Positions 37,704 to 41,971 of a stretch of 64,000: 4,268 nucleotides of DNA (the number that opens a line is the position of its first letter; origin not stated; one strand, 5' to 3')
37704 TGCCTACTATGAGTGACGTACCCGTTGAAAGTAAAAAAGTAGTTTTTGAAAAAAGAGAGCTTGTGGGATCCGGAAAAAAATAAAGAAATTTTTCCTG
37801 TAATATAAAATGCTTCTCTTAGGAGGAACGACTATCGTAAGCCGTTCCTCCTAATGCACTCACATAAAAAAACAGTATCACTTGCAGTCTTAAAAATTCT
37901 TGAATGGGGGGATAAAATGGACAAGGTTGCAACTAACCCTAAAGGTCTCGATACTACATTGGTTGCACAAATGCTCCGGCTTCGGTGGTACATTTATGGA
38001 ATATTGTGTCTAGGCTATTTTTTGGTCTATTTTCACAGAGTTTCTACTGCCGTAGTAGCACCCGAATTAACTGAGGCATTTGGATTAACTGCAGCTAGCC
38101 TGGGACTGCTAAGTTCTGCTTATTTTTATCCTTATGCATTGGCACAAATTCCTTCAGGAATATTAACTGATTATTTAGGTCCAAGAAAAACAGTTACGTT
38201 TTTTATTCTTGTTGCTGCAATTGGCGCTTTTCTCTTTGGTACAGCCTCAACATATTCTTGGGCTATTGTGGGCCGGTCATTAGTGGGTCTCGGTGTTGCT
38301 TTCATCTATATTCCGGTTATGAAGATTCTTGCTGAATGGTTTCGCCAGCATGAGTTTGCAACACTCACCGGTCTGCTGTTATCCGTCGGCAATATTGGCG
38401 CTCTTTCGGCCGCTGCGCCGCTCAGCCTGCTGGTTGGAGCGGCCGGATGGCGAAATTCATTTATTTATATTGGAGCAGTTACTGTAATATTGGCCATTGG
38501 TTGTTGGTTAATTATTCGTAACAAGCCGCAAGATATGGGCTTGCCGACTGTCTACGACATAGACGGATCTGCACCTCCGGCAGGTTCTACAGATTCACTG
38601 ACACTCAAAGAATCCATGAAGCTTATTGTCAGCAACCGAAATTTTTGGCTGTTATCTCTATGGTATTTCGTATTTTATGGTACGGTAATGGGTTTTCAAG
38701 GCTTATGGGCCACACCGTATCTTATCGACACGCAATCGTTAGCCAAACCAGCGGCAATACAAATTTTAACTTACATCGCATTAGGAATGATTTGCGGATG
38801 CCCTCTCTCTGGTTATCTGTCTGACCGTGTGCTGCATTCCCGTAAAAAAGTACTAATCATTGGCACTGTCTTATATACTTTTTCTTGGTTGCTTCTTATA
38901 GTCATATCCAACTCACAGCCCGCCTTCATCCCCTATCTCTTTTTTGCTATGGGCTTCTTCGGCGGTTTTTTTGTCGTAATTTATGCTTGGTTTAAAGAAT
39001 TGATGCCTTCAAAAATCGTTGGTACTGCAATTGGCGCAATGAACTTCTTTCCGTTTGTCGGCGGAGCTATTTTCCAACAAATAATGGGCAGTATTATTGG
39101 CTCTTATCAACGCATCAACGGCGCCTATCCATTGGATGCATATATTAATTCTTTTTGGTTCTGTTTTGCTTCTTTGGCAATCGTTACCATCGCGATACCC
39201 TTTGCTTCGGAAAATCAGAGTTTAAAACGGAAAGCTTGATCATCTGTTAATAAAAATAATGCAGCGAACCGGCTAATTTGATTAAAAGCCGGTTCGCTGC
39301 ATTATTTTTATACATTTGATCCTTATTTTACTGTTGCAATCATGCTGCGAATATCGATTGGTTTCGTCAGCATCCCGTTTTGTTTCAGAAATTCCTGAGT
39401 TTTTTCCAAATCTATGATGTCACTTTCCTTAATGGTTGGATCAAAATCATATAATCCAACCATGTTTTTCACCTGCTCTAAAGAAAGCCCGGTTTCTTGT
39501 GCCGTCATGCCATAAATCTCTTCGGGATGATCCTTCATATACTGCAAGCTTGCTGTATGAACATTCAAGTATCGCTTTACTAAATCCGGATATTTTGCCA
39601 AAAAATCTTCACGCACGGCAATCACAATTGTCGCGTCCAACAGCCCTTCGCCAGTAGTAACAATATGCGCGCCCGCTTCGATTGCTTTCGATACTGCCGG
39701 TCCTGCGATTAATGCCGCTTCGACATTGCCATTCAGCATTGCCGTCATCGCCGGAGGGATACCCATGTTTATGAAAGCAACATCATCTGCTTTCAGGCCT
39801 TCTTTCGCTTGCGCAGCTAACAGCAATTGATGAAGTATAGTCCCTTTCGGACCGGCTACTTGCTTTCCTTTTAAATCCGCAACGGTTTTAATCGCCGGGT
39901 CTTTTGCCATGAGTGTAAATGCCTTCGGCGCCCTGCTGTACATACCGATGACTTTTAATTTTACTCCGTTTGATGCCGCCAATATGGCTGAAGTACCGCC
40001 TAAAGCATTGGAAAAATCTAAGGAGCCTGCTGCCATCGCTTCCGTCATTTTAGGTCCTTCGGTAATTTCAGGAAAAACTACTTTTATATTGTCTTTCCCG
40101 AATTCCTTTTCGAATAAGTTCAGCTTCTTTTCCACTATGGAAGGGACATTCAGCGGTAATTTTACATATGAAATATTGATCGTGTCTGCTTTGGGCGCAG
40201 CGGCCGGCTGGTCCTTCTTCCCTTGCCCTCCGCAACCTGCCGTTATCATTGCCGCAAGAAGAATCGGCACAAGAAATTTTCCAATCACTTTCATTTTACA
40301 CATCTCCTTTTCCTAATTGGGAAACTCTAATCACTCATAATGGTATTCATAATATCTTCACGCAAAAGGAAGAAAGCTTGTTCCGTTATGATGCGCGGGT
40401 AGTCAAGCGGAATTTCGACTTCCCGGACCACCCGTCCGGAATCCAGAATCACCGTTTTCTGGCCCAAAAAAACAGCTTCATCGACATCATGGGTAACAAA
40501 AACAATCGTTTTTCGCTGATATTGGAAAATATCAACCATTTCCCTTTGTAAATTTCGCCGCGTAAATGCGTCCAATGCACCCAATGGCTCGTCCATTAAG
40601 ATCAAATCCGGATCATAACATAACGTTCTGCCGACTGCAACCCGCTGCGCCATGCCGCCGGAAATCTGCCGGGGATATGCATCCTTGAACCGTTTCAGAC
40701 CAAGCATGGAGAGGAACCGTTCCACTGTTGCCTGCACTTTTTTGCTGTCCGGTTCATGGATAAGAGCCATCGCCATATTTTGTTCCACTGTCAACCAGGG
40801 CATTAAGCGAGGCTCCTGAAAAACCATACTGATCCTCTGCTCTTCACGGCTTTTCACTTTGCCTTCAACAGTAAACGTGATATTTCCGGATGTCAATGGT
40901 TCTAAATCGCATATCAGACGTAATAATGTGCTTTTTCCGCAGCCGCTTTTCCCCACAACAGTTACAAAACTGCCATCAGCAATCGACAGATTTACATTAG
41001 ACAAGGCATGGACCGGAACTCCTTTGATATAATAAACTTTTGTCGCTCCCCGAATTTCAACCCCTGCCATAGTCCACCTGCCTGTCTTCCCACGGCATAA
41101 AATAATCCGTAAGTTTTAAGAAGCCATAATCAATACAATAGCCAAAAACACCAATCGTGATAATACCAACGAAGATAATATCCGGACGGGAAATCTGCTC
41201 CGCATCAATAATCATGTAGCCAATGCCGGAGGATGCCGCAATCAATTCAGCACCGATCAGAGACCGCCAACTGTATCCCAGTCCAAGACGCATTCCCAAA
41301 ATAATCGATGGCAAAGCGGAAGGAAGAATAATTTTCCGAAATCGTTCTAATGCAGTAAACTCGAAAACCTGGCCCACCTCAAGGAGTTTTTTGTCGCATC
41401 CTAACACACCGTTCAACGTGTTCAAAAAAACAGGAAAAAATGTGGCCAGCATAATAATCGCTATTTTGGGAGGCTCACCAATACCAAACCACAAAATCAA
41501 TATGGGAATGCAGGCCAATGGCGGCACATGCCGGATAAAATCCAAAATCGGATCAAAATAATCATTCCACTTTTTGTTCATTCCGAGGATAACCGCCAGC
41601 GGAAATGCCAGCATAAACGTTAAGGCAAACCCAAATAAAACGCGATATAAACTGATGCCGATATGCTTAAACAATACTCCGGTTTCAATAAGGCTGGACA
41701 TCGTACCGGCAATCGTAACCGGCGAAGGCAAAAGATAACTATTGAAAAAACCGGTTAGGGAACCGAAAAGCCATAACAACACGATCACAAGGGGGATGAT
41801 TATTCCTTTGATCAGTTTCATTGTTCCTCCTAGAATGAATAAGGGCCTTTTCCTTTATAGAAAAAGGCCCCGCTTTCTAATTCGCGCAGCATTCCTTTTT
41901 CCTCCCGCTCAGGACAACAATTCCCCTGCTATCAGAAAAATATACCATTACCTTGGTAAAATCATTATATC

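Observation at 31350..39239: Sigma-54-controlled acyl-CoA catabolic module with an AbfD-family radical dehydratase/isomerase and an unknown substrate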

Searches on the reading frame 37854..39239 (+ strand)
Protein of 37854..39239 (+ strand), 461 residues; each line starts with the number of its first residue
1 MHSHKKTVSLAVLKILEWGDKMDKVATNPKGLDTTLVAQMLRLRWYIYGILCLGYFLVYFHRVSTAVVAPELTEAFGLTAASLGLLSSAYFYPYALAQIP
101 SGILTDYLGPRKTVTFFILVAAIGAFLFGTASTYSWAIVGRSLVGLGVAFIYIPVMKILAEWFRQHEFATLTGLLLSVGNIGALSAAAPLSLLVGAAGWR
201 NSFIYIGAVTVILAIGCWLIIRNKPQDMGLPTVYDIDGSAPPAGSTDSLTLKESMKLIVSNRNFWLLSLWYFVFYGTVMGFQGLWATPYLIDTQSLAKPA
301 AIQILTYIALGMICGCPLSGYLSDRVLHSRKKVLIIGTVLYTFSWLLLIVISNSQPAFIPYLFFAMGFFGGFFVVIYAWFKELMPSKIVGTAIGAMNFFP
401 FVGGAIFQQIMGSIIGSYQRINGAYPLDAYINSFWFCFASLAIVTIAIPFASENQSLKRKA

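Call 3: search_protein_families(library=pfam, proteins=[window:37854-39239:+])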
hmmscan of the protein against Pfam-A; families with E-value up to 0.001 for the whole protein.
window:37854-39239:+ (461 aa): 2 families
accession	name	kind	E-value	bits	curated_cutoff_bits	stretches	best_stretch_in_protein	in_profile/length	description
PF07690.21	MFS_1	-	1.5e-55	188.9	33.4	2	51-407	1-346/347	Major Facilitator Superfamily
PF00083.30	Sugar_tr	-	1.8e-06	27.6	22.3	1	44-219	10-190/452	Sugar (and other) transporter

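Call 4: search_protein_families(library=ncbifam, proteins=[window:37854-39239:+])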
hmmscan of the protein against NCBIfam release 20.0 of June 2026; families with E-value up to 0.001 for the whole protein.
window:37854-39239:+ (461 aa): 35 families (the best 25 are shown)
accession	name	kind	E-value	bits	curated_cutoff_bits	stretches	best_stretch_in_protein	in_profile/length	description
TIGR00881.1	2A0104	subfamily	1.9e-48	165.4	407.75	1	53-418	2-373/379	phosphoglycerate transporter protein PgtP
TIGR00893.1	2A0114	subfamily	4.1e-35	121.5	395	1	53-430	1-386/399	D-galactonate transporter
TIGR00886.1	2A0108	subfamily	2.5e-24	86.1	311.7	1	54-353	9-315/368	NarK family nitrate/nitrite MFS transporter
NF008661.1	PRK11663.1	subfamily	1.8e-23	83.3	564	1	43-419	27-408/439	MFS transporter family glucose-6-phosphate receptor UhpC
NF049980.1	SfMCT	equivalog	6.6e-23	81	320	1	67-425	23-372/378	L-lactate MFS transporter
TIGR00712.1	glpT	equivalog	9.3e-23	81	632.55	1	36-420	19-413/440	glycerol-3-phosphate transporter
TIGR00895.1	2A0115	subfamily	2e-18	66.5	418.55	1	44-397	15-380/398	aromatic acid/H+ symport family MFS transporter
NF003024.0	PRK03893.1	subfamily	1.5e-14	53.7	604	1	39-215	14-189/497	sialate:H+ symport family MFS transporter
NF047787.1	PhglyTportPgtP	equivalog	2e-13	49.9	750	1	50-438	33-434/451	phosphoglycerate transporter PgtP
NF007107.1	PRK09556.1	equivalog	9.9e-13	47.8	497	1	48-447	32-445/469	hexose-6-phosphate:phosphate antiporter UhpT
TIGR00880.1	2_A_01_02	superfamily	4.3e-12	46.3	131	2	90-221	3-138/141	multidrug resistance protein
TIGR00891.1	2A0112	subfamily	1.7e-10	40.6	552.9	1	39-418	5-391/405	sialate:H+ symport family MFS transporter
NF008586.0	PRK11551.1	equivalog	6.9e-10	38.5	410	1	63-396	32-349/406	3-(3-hydroxy-phenyl)propionate transporter MhpT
TIGR00894.1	2A0114euk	subfamily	1e-09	37.5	626.45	1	76-226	71-224/465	Na(+)-dependent inorganic phosphate cotransporter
NF006386.0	PRK08633.1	equivalog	8.5e-08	30.4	1221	1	86-411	52-378/1147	acyl-[ACP]--phospholipid O-acyltransferase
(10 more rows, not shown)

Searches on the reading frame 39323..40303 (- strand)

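Call 3: search_protein_families(library=pfam, proteins=[window:39323-40303:-])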
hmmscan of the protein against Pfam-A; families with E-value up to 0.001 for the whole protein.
window:39323-40303:- (326 aa): 5 families
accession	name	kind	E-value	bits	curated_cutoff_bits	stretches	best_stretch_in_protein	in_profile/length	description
PF09084.16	NMT1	-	7.4e-21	75.5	20.5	1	68-262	16-215/216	NMT1/THI5 like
PF13379.11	NMT1_2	-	9.4e-11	42.4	24.7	1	36-259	2-240/252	NMT1-like family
PF16868.10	NMT1_3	-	2.9e-07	30.8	27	1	99-213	65-181/289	NMT1-like family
PF04069.17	OpuAC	-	1.9e-05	24.8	21.2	1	72-268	28-247/257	Substrate binding domain of ABC-type glycine betaine transport system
PF12974.12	Phosphonate-bd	-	2.8e-05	24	27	1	81-211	37-174/242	ABC transporter, phosphonate, periplasmic substrate-binding protein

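Call 4: search_protein_families(library=ncbifam, proteins=[window:39323-40303:-])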
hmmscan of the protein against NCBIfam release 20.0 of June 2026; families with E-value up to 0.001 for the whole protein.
window:39323-40303:- (326 aa): 8 families
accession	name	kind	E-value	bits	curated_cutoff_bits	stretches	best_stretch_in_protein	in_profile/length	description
TIGR01728.1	SsuA_fam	subfamily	1.5e-53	181.9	163.5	1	43-323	2-285/290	aliphatic sulfonate ABC transporter substrate-binding protein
NF008588.0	PRK11553.1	subfamily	1.4e-29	103.1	299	1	34-322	21-308/319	aliphatic sulfonate ABC transporter substrate-binding protein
TIGR01729.1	taurine_ABC_bnd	equivalog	4.7e-21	75.5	304.25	1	54-287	11-250/300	taurine ABC transporter substrate-binding protein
NF008553.0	PRK11480.1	equivalog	1.6e-16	60.4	490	1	41-261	22-240/320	taurine ABC transporter substrate-binding protein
NF040735.1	SBP_SaoX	equivalog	7.1e-12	45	300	1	42-270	5-232/330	ABC transporter substrate-binding subunit SaoX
TIGR02122.1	TRAP_TAXI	subfamily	4.9e-07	28.9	84.35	1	99-210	95-208/320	TAXI family TRAP transporter solute-binding subunit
TIGR01098.1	3A0109s03R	subfamily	5.1e-07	29.4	112.05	1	14-150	9-144/253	phosphate/phosphite/phosphonate ABC transporter substrate-binding protein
TIGR03427.1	ABC_peri_uca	equivalog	0.00019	20.7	333.9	1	88-209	50-169/328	putative urea ABC transporter substrate-binding protein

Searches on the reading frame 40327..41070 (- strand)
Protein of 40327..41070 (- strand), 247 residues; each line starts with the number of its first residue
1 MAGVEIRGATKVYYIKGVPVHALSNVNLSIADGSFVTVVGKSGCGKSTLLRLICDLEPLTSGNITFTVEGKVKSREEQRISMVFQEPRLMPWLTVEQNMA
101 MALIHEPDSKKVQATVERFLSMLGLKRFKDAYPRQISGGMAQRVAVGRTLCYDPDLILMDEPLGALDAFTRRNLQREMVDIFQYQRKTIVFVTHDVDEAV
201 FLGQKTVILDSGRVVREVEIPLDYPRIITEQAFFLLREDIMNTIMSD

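Call 3: search_protein_families(library=pfam, proteins=[window:40327-41070:-])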
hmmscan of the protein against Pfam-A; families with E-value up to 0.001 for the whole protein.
window:40327-41070:- (247 aa): 2 families
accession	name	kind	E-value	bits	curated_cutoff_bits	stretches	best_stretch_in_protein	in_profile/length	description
PF00005.33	ABC_tran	-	2.8e-31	109.4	25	1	23-163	1-136/137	ABC transporter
PF13401.12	AAA_22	-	0.00055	20.7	27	0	33-129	5-64/130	AAA domain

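Call 4: search_protein_families(library=ncbifam, proteins=[window:40327-41070:-])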
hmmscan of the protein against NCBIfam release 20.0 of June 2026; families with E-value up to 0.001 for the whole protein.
window:40327-41070:- (247 aa): 185 families (the best 25 are shown)
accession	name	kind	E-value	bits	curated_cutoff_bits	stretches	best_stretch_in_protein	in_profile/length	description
TIGR01184.1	ntrCD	subfamily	1.1e-54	185.4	291.8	1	23-240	1-226/230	nitrate ABC transporter ATP-binding protein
NF040729.1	ABC_ATP_SaoA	equivalog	3.1e-54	184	360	1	4-243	2-242/248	ABC transporter ATP-binding protein SaoA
TIGR01186.1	proV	subfamily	7.9e-53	179.8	326.6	1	22-216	8-210/363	betaine/proline/choline family ABC transporter ATP-binding protein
TIGR03265.1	PhnT2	equivalog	9.1e-52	176.4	457.7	1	21-215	18-214/353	putative 2-aminoethylphosphonate ABC transporter ATP-binding protein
NF008653.0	PRK11650.1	subfamily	1.2e-50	172.6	432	1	1-221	1-219/357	sn-glycerol-3-phosphate ABC transporter ATP-binding protein UgpC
TIGR00968.1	3a0106s01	subfamily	2.6e-50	171.1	342.75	1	20-215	13-210/237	sulfate ABC transporter ATP-binding protein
NF008420.0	PRK11247.1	equivalog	4.4e-50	170.2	395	1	22-246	27-244/257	aliphatic sulfonates ABC transporter ATP-binding protein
TIGR03415.1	ABC_choXWV_ATP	equivalog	4.5e-50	170.7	483.75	1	20-216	37-245/382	choline ABC transporter ATP-binding protein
NF008233.0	PRK11000.1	equivalog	2.3e-49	168.2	568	1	1-223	1-220/369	maltose/maltodextrin ABC transporter ATP-binding protein MalK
NF008421.0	PRK11248.1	equivalog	3.5e-47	161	357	1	21-220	15-215/255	taurine ABC transporter ATP-binding subunit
NF006987.0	PRK09452.1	equivalog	1.4e-46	158.9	482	1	6-216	20-228/378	spermidine/putrescine ABC transporter ATP-binding protein PotA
NF043075.1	MMSYN1_0197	equivalog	3e-45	154.7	550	1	5-214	4-211/341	spermidine/putrescine ABC transporter ATP-binding protein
TIGR01187.1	potA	subfamily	6.4e-44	150.3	355.6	1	39-216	2-181/325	polyamine ABC transporter ATP-binding protein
NF040933.2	ABC_arch_GlcV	equivalog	7.1e-44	150.1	450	1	4-215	3-221/357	glucose ABC transporter ATP-binding protein GlcV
NF008621.0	PRK11607.1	equivalog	7.6e-44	150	613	1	4-216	20-230/377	putrescine ABC transporter ATP-binding subunit PotG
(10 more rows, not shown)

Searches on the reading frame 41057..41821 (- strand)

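Call 3: search_protein_families(library=pfam, proteins=[window:41057-41821:-])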
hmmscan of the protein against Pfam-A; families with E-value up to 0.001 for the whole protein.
window:41057-41821:- (254 aa): 1 family
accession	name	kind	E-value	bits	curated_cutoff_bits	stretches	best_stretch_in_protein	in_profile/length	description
PF00528.27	BPD_transp_1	-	1.8e-27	96.7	26.4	1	73-231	2-172/184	Binding-protein-dependent transport system inner membrane component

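Call 4: search_protein_families(library=ncbifam, proteins=[window:41057-41821:-])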
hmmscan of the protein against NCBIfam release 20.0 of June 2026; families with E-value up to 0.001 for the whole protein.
window:41057-41821:- (254 aa): 6 families
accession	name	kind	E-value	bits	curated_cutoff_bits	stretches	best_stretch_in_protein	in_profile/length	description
NF008470.0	PRK11365.1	equivalog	2e-49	168.3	347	1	7-245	15-253/263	aliphatic sulfonate ABC transporter permease SsuC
NF040733.1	ABC_perm_U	equivalog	1.4e-48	165.6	295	1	3-244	8-248/251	ABC transporter permease subunit SaoP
NF007545.0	PRK10160.1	equivalog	5.1e-42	144.2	342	1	23-246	44-272/275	taurine ABC transporter permease TauC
TIGR01183.1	ntrB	equivalog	1.6e-34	119.3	209.05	1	50-231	15-196/202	nitrate ABC transporter permease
TIGR03416.1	ABC_choXWV_perm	equivalog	4.9e-13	49.2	363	1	12-209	48-242/267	choline ABC transporter permease subunit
NF008196.0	PRK10952.1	equivalog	9e-10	37.9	439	1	39-226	129-312/356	glycine betaine/L-proline ABC transporter permease ProW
